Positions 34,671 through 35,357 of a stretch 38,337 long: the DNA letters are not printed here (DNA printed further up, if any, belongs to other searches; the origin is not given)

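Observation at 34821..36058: Translationally coupled two-gene operon of unknown function (129 aa plus 283-aa Nmad3-like protein)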

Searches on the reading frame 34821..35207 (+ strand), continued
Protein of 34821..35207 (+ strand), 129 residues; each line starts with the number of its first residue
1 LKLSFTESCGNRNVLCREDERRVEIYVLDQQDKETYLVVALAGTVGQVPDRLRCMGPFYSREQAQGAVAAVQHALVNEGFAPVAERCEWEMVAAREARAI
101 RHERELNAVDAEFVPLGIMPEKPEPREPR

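Call 51: search_solved_structures(query=A5, max_evalue=10, show_alignments=3)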
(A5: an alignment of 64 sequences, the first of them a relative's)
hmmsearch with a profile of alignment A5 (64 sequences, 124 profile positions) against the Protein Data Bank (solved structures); distinct sequences matched with E-value up to 10: 3.
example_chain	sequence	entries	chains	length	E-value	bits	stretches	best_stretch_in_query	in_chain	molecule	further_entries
6ft5_A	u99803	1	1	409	0.061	16.3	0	13-39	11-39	alphaRep A3_A3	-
6fsq_A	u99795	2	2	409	0.79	12.7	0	13-39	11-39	alphaRep A3_bGFPD | A3_bGFPD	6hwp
8cdp_A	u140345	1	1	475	5.3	10.1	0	47-82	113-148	Guide_RNA_associated_protein_-_putative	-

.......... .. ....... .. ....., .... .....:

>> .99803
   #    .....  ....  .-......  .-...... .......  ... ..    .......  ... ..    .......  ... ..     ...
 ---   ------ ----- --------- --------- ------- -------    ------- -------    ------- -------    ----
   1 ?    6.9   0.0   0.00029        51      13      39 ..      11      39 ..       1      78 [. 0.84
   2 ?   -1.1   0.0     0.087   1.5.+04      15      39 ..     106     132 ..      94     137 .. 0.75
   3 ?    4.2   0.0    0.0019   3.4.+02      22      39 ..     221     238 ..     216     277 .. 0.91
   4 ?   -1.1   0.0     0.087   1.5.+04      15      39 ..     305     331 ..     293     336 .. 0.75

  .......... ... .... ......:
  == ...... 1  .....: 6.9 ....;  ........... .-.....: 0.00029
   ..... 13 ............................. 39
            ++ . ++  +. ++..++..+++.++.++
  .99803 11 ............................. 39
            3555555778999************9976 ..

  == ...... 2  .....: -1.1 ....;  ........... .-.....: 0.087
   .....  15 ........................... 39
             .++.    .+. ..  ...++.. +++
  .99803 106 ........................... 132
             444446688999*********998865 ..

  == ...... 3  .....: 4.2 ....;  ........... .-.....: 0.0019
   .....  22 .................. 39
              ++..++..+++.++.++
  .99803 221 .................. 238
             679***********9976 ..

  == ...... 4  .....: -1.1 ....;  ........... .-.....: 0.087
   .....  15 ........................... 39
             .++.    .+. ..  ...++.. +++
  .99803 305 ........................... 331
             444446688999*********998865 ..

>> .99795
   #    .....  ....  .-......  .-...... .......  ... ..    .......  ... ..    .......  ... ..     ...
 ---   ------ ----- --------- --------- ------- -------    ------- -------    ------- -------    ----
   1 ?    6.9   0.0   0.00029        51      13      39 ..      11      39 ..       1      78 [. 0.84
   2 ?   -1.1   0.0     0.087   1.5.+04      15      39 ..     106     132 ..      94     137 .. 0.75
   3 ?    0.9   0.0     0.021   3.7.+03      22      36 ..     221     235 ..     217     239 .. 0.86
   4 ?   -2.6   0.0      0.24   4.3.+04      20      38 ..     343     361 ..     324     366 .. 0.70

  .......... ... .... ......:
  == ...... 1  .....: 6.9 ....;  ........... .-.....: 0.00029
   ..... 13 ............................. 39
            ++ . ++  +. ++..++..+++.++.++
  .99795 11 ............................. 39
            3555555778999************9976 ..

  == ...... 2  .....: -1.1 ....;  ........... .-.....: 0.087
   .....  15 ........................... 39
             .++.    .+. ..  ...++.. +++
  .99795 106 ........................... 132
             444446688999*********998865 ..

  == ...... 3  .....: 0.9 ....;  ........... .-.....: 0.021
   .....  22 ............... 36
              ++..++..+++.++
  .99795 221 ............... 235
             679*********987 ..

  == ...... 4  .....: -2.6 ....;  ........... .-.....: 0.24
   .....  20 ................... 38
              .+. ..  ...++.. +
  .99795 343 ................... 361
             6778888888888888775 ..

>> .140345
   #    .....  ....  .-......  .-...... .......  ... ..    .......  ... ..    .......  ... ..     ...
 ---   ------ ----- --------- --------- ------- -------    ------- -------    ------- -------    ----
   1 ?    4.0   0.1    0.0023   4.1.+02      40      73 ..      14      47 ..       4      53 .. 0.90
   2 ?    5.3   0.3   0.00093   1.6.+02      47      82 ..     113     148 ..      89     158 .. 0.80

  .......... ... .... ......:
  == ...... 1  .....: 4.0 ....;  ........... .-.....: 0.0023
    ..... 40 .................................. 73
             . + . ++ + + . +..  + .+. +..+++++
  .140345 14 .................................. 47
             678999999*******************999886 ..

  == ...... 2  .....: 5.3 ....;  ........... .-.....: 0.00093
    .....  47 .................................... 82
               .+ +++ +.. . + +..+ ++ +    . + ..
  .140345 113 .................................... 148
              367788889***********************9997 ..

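Call 52: search_protein_families(library=pfam, alignment_id=A5, max_evalue=10)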
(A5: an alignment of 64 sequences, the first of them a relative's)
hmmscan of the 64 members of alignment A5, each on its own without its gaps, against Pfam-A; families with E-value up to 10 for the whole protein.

A. member 1, P0121 (129 aa): 3 families
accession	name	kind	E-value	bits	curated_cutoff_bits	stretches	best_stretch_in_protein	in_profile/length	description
PF24876.1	PA4575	-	1.5e-08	35.1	27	1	22-115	17-111/113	PA4575-like protein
PF24014.1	DUF7328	-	0.098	13.4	27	1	85-104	34-53/60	Family of unknown function (DUF7328)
PF16116.10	DUF4832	-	0.15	12.2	29.2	1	60-100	115-155/216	Domain of unknown function (DUF4832)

B. families by the number of members that match (of 64 scanned): 32 families (the first 25 are shown)
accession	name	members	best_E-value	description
PF24876.1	PA4575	64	8.6e-27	PA4575-like protein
PF05036.18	SPOR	3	0.016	SPOR domain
PF13773.12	DUF4170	3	0.084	Domain of unknown function (DUF4170)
PF13669.12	Glyoxalase_4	2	0.0072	Glyoxalase/Bleomycin resistance protein/Dioxygenase superfamily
PF24227.1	DUF7443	1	0.0011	Domain of unknown function (DUF7443)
PF12727.12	PBP_like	1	0.0023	PBP superfamily domain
PF13570.13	Beta-prop_ACSF4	1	0.012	Beta-alanine-activating enzyme, beta-propeller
PF10846.13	DUF2722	1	0.036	Protein of unknown function (DUF2722)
PF14060.11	DUF4252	1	0.048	Domain of unknown function (DUF4252)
PF11033.13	ComJ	1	0.066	Competence protein J (ComJ)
PF18590.6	IMP2_N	1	0.072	Immune Mapped Protein 2 (IMP2) N-terminal domain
PF20223.3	DUF6582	1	0.088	Family of unknown function (DUF6582)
PF24014.1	DUF7328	1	0.098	Family of unknown function (DUF7328)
PF24024.1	DUF7336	1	0.11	Domain of unknown function (DUF7336)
PF25067.1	RM5_Med14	1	0.11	Med14 RM domain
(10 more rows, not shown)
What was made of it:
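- On PA4575-like (PF24876): All 64 relatives hit the same family (call 52).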

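Call 54: find_encoding_contigs(protein=P0128, flank=5000, max_places=1)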
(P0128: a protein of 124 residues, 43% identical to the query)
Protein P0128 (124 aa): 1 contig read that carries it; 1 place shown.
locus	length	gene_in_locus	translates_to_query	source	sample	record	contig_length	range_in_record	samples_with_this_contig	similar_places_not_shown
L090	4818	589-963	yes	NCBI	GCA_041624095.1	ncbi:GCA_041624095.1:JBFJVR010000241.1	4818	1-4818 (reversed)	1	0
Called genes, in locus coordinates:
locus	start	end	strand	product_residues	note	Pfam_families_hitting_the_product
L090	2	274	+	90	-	?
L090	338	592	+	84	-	-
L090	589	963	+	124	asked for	PF24876:PA4575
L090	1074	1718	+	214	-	PF02796:HTH_7 (weak), PF00440:TetR_N, PF17928:TetR_C_22, PF17918:TetR_C_15 (weak)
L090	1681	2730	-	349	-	PF12625:Arabinose_bd, PF12833:HTH_18 (weak)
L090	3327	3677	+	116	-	PF13442:Cytochrome_CBB3, PF00034:Cytochrom_C (faint)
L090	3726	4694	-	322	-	PF10672:Methyltrans_SAM, PF03602:Cons_hypoth95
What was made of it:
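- Checked: It is also present in a relative that lacks Nmad3 (call 54).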

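Call 55: find_encoding_contigs(protein=P0125, flank=6000, max_places=1)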
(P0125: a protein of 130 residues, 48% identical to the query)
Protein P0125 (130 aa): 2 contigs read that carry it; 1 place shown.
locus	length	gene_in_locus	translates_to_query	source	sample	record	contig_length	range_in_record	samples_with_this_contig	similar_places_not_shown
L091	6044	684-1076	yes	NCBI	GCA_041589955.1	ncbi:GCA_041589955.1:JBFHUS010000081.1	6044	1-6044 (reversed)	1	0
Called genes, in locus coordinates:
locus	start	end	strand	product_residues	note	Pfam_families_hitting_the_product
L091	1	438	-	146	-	?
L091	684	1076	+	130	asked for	PF24876:PA4575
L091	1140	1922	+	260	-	PF18754:Nmad3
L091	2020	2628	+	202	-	PF00440:TetR_N, PF17928:TetR_C_22, PF17918:TetR_C_15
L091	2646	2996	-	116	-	PF13442:Cytochrome_CBB3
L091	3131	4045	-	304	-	PF10672:Methyltrans_SAM, PF03602:Cons_hypoth95, PF05175:MTS (weak)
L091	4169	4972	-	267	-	PF00497:SBP_bac_3 (weak)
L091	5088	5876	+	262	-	PF13489:Methyltransf_23, PF07021:MetW (weak), PF13847:Methyltransf_31, PF08241:Methyltransf_11, PF08242:Methyltransf_12, PF13649:Methyltransf_25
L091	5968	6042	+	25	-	?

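Call 79: search_protein_families(library=phrogs, proteins=[window:34821-35207:+], max_evalue=0.1)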
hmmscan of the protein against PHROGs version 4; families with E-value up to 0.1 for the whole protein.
window:34821-35207:+ (129 aa): 1 family
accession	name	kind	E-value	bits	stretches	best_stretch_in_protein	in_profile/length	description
phrog_35844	-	unknown function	0.026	15.7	1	58-88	32-62/67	-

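Call 98: find_related_loci(query=A3, collection=metagenome_contigs, flank=3000)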
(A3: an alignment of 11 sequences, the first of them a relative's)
Query A3 (129 aa) in metagenome_contigs; peptide patterns used: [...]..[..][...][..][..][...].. (x = any residue, [..] = any of these).
32 stretches matched a pattern, but none encodes a relative of the query by tblastn (E <= 1e-3).

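Call 99: find_related_loci(query=A2, collection=metagenome_contigs, flank=3000)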
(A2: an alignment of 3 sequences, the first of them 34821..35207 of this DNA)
Query A2 (129 aa) in metagenome_contigs; peptide patterns used: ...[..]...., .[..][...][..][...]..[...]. (x = any residue, [..] = any of these).
225 stretches matched a pattern, but none encodes a relative of the query by tblastn (E <= 1e-3).
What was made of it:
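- Tried and rejected: Two metagenome-contig scans with small-protein alignments found no relatives (calls 98, 99).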

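Call 100: find_encoding_contigs(protein=P0133, flank=3000, max_places=1)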
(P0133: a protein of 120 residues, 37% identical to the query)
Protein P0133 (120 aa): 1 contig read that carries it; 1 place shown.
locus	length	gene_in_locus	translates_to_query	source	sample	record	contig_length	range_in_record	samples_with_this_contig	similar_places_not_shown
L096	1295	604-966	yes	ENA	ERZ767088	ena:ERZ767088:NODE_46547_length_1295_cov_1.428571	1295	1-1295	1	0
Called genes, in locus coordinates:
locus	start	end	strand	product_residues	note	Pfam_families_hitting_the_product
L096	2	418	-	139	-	?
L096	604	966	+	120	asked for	PF24876:PA4575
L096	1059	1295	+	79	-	?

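Call 101: find_encoding_contigs(protein=P0135, flank=3000, max_places=1)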
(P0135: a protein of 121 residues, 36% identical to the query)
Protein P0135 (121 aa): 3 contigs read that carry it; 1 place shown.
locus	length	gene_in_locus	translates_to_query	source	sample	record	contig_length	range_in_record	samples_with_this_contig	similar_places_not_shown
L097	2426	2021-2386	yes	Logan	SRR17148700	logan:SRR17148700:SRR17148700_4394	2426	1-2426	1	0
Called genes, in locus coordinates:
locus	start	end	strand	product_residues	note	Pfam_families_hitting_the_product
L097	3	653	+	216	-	?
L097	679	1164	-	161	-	-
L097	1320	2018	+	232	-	PF00881:Nitroreductase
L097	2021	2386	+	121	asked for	PF24876:PA4575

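Call 102: find_encoding_contigs(protein=P0137, flank=3000, max_places=1)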
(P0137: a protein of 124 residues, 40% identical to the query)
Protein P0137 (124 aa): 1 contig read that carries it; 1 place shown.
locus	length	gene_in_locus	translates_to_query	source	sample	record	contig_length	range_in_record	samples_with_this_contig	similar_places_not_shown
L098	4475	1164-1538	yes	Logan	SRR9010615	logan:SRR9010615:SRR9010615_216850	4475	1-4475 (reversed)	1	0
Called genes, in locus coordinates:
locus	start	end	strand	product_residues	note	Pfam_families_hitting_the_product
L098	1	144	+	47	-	?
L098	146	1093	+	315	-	PF00152:tRNA-synt_2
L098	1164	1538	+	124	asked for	PF24876:PA4575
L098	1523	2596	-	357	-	PF01595:CNNM, PF00571:CBS (weak)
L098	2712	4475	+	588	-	?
